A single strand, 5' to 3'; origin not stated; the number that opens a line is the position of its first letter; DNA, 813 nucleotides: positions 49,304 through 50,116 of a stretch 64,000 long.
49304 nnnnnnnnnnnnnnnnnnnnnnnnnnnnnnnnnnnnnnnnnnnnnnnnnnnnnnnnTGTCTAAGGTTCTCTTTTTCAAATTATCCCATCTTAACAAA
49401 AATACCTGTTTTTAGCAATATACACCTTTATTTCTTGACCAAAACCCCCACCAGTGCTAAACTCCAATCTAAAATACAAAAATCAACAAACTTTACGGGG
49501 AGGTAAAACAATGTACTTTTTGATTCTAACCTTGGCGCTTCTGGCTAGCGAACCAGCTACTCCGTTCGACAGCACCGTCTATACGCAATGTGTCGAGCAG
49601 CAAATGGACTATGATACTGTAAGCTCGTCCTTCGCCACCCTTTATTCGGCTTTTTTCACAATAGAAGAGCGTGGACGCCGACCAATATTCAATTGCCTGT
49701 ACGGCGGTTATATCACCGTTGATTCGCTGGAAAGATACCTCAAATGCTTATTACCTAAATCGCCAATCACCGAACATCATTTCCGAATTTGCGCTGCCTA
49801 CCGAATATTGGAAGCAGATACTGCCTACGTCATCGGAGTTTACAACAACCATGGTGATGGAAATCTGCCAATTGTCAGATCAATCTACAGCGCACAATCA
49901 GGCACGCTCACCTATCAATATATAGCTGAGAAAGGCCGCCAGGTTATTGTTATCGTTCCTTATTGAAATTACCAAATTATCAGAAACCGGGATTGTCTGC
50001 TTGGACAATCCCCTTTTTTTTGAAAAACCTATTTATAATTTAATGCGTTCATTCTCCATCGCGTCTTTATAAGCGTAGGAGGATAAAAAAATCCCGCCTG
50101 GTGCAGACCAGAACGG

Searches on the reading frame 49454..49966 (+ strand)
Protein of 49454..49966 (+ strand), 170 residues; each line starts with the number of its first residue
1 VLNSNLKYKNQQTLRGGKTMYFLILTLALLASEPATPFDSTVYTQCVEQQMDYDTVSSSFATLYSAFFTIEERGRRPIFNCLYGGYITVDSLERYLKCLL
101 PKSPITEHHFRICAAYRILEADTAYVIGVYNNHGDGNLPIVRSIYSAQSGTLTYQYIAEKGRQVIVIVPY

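Call 6: search_protein_families(library=pfam, proteins=[window:49454-49966:+])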
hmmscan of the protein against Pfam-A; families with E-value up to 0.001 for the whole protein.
window:49454-49966:+ (170 aa): 0 families

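Call 7: search_protein_families(library=ncbifam, proteins=[window:49454-49966:+])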
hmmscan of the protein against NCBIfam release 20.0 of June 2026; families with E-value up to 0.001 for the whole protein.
window:49454-49966:+ (170 aa): 0 families
